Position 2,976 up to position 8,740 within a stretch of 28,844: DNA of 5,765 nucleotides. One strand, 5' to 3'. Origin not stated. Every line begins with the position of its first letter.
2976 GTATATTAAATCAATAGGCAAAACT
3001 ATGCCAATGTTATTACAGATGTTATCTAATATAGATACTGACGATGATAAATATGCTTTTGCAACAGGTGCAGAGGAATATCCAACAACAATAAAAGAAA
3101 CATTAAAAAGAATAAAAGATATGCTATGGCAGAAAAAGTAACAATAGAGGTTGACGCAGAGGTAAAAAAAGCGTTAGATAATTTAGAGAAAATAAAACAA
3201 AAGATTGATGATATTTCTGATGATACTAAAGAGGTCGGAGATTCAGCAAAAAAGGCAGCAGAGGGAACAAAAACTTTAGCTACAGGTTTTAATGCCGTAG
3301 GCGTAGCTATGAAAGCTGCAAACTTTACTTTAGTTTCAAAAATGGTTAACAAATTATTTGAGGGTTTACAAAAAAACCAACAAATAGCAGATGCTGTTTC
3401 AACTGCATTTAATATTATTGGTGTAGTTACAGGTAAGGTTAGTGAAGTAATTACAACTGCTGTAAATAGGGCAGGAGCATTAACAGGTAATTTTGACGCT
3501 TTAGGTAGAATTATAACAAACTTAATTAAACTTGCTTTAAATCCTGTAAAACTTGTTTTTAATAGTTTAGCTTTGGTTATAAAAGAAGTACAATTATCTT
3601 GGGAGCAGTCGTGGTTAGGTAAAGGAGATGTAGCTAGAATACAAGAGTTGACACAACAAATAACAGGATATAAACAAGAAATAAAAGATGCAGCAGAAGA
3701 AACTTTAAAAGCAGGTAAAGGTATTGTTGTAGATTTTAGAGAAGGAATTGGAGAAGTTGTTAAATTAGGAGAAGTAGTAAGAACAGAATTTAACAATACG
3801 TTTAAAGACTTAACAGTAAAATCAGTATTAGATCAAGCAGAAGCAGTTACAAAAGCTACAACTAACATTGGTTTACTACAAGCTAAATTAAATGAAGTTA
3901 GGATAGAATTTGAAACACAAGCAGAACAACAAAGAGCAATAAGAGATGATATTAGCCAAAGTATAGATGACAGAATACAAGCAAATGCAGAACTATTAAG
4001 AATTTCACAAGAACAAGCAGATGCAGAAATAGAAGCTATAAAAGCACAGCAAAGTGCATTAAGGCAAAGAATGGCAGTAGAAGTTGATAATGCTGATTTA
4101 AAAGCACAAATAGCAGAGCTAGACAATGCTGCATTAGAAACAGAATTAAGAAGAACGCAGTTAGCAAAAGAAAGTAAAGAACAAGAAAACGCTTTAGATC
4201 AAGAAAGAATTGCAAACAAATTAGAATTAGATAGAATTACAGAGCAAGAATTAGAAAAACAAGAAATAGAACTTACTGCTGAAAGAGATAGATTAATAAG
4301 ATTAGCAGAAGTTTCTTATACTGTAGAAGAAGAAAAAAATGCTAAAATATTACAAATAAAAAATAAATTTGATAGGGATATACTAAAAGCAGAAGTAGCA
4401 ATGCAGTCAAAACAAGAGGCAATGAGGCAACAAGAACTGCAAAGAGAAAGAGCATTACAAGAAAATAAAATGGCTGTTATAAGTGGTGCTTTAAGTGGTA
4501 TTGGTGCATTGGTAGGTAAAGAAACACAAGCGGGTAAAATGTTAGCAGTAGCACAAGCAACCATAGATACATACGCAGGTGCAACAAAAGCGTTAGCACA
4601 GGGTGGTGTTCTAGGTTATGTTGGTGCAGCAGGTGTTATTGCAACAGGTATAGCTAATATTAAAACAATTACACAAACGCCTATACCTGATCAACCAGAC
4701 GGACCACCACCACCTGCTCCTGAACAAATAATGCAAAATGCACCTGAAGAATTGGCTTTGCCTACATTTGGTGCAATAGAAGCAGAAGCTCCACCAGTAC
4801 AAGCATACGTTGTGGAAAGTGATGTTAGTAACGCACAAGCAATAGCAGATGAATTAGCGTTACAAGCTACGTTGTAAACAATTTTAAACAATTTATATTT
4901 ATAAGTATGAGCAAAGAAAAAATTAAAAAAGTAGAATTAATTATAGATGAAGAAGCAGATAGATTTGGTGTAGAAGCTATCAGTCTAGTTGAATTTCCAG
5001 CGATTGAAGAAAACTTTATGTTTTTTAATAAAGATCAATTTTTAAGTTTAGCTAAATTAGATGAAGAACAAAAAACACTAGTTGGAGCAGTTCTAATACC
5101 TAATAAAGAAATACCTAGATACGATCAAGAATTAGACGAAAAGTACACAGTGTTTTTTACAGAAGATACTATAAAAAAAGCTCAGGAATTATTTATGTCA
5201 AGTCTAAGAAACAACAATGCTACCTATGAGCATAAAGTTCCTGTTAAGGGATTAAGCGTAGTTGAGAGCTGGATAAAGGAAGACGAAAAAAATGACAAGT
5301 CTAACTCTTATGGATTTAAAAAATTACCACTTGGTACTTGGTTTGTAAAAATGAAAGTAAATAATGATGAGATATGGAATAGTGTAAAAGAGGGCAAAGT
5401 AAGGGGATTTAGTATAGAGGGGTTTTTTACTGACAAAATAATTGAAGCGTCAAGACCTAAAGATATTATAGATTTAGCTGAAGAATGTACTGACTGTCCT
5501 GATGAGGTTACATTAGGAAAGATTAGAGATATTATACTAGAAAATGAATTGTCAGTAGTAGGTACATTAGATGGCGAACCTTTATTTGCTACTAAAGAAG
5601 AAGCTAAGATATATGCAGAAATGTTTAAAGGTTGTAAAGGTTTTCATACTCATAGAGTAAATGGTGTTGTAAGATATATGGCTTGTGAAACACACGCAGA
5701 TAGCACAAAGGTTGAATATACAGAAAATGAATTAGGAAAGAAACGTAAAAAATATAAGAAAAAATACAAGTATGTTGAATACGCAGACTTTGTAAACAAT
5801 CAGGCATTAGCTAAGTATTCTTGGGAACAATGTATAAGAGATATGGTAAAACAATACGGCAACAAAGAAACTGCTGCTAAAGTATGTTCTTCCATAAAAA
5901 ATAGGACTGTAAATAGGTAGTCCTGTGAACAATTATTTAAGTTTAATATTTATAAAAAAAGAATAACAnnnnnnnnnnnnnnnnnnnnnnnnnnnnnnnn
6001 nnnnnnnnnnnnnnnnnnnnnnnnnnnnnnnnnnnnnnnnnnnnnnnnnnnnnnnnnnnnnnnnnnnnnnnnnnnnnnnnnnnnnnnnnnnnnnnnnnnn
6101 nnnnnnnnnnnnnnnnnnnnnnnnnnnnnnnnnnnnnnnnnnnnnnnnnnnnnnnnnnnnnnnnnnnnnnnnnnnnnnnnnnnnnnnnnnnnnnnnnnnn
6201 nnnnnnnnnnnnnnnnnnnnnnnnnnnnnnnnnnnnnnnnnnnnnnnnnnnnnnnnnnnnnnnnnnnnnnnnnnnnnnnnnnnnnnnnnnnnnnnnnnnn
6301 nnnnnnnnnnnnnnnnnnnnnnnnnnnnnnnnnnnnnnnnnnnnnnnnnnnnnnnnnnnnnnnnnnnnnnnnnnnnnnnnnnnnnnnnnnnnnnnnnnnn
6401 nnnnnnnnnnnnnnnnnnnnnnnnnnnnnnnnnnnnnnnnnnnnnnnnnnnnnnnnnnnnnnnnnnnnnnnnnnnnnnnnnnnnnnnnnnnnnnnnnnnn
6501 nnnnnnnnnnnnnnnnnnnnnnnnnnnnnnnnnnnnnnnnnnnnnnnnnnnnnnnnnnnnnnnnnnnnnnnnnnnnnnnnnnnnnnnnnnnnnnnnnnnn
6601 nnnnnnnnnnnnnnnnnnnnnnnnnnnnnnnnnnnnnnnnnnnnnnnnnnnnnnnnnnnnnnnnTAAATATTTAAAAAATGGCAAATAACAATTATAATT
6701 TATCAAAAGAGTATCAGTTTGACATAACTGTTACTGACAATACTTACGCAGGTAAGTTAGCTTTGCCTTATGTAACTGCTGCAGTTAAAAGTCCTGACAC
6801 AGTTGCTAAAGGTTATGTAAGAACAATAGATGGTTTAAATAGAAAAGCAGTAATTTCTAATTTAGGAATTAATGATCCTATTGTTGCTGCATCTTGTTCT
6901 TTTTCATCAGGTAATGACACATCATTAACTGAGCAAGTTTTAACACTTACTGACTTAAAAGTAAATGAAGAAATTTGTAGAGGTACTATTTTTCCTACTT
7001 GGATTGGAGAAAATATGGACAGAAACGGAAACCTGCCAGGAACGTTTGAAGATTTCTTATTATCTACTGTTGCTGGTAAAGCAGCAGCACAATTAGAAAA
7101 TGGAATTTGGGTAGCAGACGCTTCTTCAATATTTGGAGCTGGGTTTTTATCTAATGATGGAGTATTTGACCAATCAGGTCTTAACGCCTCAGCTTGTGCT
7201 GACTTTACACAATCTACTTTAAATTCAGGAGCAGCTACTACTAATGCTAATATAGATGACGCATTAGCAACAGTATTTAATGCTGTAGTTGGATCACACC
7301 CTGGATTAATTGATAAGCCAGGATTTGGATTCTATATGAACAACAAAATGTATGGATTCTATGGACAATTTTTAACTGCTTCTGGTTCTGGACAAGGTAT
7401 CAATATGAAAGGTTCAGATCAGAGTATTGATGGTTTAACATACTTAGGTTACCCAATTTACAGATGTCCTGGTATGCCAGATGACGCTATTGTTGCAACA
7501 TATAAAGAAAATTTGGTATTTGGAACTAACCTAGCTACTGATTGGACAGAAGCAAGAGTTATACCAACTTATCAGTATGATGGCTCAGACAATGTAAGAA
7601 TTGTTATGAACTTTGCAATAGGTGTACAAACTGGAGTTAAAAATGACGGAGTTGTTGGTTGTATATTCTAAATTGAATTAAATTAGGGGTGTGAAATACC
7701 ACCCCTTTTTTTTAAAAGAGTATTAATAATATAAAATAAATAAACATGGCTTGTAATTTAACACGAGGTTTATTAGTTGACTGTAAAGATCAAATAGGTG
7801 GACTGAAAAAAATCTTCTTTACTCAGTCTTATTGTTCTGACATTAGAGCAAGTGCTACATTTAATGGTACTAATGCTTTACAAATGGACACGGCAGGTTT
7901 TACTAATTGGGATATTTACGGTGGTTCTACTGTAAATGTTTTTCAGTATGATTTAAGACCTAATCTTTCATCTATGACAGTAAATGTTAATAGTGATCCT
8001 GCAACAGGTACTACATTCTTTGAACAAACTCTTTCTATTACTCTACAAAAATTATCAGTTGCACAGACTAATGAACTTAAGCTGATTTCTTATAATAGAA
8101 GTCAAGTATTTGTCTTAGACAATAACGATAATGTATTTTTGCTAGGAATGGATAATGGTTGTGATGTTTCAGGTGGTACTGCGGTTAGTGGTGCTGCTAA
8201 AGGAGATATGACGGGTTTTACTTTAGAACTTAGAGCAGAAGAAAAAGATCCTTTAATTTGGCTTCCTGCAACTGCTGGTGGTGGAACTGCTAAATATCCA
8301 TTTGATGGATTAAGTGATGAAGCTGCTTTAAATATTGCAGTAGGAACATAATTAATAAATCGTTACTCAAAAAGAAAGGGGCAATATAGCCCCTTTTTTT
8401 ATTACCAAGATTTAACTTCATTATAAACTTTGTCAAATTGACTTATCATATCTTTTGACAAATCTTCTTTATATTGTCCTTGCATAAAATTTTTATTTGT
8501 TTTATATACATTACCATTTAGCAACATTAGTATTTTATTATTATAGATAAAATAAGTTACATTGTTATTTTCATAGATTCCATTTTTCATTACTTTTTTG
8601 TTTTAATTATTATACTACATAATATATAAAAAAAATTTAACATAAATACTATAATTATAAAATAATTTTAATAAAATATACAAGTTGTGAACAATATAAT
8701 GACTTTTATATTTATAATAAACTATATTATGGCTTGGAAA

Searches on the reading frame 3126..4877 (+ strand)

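Call 15: search_protein_families(library=phrogs, proteins=[window:3126-4877:+], max_evalue=0.001)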
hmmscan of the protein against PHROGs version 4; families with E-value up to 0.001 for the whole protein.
window:3126-4877:+ (583 aa): 2 families
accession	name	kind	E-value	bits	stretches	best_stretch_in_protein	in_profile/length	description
phrog_3336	-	tail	1.6e-05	24.7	1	425-516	850-945/1051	tail length tape measure protein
phrog_9483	-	tail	1.7e-05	24.6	1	171-515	246-580/657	tail length tape measure protein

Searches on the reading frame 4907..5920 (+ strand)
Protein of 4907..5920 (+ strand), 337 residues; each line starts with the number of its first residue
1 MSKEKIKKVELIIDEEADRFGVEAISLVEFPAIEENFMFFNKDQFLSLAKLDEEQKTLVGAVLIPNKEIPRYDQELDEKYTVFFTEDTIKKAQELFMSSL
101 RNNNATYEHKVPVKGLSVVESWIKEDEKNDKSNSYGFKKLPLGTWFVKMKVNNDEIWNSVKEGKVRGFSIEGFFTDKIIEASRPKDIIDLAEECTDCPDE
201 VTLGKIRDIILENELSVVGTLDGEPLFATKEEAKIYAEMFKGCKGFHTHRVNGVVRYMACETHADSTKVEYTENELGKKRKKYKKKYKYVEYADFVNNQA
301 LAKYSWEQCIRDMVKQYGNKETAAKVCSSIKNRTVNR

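Call 15: search_protein_families(library=phrogs, proteins=[window:4907-5920:+], max_evalue=0.001)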
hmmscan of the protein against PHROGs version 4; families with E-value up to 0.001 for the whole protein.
window:4907-5920:+ (337 aa): 8 families
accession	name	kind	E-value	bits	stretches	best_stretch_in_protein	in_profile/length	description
phrog_24921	-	unknown function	1.8e-42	146.7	1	17-181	11-177/349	-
phrog_1530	-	other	1.6e-18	68.2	1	43-173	234-348/379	DNA methyltransferase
phrog_3017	-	head and packaging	1.4e-15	58.5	1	48-175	43-153/402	head maturation protease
phrog_15223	-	other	1.8e-11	45.3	1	51-180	9-120/199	protease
phrog_34096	-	head and packaging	8.8e-10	38.9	1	48-173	126-234/412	head maturation protease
phrog_33677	-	head and packaging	2.1e-09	38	1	53-179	154-269/564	head maturation protease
phrog_13242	-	unknown function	7.1e-06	26.3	1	86-183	341-431/450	-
phrog_19260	-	unknown function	0.00016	22.2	1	25-187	13-160/253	-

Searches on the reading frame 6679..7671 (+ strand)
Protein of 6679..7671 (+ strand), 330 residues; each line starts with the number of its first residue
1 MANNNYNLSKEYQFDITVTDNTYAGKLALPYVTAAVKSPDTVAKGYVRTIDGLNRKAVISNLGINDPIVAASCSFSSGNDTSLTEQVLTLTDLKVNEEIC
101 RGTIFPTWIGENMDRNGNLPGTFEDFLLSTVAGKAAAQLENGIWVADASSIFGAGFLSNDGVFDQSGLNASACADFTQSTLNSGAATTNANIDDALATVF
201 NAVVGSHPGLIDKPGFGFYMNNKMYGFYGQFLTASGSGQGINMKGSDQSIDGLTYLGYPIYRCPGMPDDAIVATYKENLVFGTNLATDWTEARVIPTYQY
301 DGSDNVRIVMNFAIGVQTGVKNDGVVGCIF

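Call 15: search_protein_families(library=phrogs, proteins=[window:6679-7671:+], max_evalue=0.001)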
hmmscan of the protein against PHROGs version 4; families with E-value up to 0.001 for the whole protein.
window:6679-7671:+ (330 aa): 2 families
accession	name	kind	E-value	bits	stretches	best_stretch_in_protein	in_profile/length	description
phrog_11320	-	unknown function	2e-16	60.8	1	18-320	6-297/324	-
phrog_1623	-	head and packaging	1.8e-08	35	1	109-318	109-291/305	virion structural protein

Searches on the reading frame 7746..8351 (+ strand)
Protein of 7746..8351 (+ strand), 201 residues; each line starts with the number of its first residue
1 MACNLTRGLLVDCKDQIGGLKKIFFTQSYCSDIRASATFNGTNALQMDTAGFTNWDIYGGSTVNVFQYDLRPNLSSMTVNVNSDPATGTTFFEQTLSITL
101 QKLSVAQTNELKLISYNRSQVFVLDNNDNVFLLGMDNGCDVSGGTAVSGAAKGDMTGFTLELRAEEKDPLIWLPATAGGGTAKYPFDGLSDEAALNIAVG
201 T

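Call 15: search_protein_families(library=phrogs, proteins=[window:7746-8351:+], max_evalue=0.001)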
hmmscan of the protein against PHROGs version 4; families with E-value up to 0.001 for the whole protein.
window:7746-8351:+ (201 aa): 1 family
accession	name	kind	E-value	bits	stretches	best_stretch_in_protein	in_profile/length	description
phrog_19091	-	unknown function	1.3e-22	81.3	1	1-167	1-154/181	-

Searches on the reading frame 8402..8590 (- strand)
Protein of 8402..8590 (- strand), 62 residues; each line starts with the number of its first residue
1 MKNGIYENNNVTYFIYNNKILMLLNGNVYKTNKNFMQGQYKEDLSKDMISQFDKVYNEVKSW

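Call 87: find_related_loci(query=window:8402-8590:-, collection=viral_contigs, flank=1500)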
Query window:8402-8590:- (62 aa) in viral_contigs; peptide patterns used: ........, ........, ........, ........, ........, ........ (x = any residue, [..] = any of these).
17 stretches matched a pattern; 1 encode a relative of the query (tblastn E <= 1e-3); 1 distinct loci.
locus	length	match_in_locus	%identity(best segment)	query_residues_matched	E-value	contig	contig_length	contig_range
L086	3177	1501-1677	83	4-62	4e-31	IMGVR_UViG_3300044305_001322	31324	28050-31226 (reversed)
